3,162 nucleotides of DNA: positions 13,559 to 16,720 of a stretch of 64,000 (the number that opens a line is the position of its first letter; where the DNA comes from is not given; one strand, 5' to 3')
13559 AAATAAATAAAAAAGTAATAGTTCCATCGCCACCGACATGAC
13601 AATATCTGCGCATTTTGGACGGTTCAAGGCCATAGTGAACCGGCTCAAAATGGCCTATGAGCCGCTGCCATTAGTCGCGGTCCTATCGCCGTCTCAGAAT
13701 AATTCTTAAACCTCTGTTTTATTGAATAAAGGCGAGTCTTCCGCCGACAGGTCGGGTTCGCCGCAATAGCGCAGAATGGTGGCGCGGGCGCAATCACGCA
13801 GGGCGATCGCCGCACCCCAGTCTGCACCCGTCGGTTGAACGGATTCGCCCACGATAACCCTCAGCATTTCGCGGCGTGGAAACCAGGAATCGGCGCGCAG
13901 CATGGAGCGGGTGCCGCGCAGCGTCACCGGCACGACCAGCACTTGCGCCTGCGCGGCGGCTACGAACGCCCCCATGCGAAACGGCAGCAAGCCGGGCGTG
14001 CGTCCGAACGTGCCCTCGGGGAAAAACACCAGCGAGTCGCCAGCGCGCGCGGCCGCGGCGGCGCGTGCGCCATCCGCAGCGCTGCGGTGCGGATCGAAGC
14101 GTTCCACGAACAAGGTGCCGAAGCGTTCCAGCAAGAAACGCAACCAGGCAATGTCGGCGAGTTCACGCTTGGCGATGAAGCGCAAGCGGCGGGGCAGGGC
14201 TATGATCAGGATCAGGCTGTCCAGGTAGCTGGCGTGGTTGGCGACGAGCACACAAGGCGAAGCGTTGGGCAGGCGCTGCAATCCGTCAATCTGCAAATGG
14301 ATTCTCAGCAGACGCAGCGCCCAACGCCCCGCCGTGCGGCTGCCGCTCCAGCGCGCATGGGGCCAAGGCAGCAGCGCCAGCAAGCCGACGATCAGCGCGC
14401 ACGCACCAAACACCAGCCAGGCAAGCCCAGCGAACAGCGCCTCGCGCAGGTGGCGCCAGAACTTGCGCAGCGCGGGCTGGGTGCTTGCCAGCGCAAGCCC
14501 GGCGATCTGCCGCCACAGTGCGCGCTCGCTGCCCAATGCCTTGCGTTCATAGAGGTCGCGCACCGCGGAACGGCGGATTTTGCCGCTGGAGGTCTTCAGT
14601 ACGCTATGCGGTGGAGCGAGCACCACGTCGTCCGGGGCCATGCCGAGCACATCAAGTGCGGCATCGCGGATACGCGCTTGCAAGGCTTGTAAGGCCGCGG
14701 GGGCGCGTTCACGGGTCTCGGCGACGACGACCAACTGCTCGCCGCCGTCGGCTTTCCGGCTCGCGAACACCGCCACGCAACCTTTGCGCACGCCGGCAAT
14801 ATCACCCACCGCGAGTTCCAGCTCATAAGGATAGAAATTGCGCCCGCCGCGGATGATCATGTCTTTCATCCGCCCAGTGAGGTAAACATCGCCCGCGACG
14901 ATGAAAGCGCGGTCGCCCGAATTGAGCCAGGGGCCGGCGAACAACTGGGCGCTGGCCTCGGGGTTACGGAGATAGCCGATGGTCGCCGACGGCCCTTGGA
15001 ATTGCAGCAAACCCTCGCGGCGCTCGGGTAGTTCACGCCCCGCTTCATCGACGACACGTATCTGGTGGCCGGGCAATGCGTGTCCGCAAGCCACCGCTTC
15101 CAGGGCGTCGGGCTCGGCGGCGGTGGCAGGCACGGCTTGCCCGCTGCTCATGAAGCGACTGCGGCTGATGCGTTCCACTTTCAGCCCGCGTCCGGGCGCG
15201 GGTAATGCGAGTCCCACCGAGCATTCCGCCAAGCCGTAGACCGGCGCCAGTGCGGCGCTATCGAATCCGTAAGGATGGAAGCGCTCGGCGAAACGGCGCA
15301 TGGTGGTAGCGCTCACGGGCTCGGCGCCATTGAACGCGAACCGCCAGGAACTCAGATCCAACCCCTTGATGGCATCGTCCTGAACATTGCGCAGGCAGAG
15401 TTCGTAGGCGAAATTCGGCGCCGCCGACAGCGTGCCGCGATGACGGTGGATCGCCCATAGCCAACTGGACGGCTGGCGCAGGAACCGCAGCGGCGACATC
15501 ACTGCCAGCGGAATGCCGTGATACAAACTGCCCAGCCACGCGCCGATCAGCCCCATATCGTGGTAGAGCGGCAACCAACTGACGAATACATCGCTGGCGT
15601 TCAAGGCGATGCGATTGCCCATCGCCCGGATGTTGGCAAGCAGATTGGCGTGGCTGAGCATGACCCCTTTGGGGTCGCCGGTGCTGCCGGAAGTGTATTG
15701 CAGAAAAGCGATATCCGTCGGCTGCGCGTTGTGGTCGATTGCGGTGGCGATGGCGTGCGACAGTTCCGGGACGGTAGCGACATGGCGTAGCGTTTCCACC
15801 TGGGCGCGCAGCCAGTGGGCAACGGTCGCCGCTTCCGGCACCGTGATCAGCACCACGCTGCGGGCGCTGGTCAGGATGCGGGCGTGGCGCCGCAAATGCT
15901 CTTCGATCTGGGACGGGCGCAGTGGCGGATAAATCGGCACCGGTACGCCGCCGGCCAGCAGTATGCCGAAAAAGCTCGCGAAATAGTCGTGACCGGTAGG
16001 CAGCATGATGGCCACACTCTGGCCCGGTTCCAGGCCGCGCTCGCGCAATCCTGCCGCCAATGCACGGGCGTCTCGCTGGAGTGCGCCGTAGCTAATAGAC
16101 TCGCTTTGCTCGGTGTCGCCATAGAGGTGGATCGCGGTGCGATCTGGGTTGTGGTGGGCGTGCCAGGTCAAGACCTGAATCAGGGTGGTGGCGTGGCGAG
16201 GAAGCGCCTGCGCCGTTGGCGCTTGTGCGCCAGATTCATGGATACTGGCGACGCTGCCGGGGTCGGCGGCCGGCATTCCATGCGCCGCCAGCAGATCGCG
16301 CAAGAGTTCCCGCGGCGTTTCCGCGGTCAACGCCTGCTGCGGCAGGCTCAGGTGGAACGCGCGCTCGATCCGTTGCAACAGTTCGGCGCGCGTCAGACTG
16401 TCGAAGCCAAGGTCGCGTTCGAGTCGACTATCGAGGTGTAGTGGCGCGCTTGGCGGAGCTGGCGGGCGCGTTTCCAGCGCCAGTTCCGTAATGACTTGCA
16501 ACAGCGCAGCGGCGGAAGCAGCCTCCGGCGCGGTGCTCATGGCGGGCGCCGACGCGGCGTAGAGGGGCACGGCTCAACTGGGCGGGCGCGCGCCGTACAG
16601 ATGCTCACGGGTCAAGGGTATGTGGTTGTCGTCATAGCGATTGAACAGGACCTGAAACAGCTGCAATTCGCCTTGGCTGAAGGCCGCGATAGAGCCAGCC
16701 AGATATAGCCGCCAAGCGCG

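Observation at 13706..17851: Two-gene lipid operon: Cfa-like SAM methyltransferase plus an ACP / fatty acyl-AMP ligase / lysophospholipid acyltransferase fusion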

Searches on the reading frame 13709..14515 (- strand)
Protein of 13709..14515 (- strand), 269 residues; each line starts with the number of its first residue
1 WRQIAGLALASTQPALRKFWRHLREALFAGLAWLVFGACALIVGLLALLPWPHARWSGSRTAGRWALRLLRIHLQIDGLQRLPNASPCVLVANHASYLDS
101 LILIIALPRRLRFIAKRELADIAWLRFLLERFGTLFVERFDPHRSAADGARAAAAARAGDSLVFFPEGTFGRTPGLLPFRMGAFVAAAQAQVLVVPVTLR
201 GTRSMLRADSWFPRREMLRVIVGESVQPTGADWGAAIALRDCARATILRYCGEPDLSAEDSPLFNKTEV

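Call 38: search_protein_families(library=ncbifam, proteins=[window:13709-14515:-], max_evalue=0.01)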
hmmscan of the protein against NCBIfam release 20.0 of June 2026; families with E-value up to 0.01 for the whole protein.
seq(269 aa): 9 families
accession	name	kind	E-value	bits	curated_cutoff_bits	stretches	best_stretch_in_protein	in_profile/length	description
TIGR00530.1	AGP_acyltrn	subfamily_domain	1.8e-27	95.7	102.95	1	76-199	6-129/130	1-acylglycerol-3-phosphate O-acyltransferase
NF006386.0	PRK08633.1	equivalog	1.5e-23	82.6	1221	1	67-202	422-554/1147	acyl-[ACP]--phospholipid O-acyltransferase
NF052552.1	LyOrLpactfOlsARHOCB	equivalog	2.5e-17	62.8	300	1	60-189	63-186/271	lyso-ornithine lipid O-acyltransferase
NF005291.0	PRK06814.1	equivalog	3.4e-16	58.3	1349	1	34-203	405-567/1140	acyl-[ACP]--phospholipid O-acyltransferase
NF052553.1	LyOrLpactfOlsABRUA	equivalog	2.1e-14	53.3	300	1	59-190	40-167/263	lyso-ornithine lipid O-acyltransferase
NF005959.0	PRK08043.1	equivalog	1.8e-09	36.4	886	1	72-203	14-141/719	bifunctional acyl-ACP--phospholipid O-acyltransferase/long-chain-fatty-acid--ACP ligase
NF011593.0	PRK15018.1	equivalog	1.9e-08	34.3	501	1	89-204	68-184/245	1-acylglycerol-3-phosphate O-acyltransferase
NF058536.1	LPAAT_acyl_YihG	equivalog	0.00033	20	260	1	64-120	60-119/290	1-acylglycerol-3-phosphate O-acyltransferase, YihG family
NF010621.0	PRK14014.1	domain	0.0012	18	186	1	63-120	64-124/301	acetyltransferase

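Call 39: search_solved_structures(query=window:13709-14515:-, max_evalue=0.01)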
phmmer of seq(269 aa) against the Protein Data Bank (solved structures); distinct sequences matched with E-value up to 0.01: 1.
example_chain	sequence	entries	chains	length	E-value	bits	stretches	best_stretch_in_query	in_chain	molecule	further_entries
5kym_A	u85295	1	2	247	8e-14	55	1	63-230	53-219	1-acyl-sn-glycerol-3-phosphate acyltransferase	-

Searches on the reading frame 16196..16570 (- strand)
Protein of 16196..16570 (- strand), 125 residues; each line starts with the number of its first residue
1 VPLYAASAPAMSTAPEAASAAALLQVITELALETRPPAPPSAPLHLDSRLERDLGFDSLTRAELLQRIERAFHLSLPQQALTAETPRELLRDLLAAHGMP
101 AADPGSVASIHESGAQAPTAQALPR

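Call 38: search_protein_families(library=ncbifam, proteins=[window:16196-16570:-], max_evalue=0.01)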
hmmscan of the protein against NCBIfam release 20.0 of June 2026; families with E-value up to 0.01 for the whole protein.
seq(125 aa): 5 families
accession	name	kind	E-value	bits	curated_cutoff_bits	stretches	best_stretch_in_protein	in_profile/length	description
NF058660.1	cispen_ACP_AmcB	equivalog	0.0002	21.4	80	1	41-85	20-64/80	cispentacin biosynthesis acyl carrier protein AmcB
TIGR00517.1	acyl_carrier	equivalog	0.00046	20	70.45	1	45-79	24-58/77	acyl carrier protein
NF002148.0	PRK00982.1-2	subfamily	0.00051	19.8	71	1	45-80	25-60/79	acyl carrier protein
NF009104.0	PRK12449.1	equivalog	0.0041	17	70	1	47-81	28-62/80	acyl carrier protein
NF045894.1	PKS_plus_SDR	equivalog_domain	0.0086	13.7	1740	1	48-81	1463-1496/1515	type I polyketide synthase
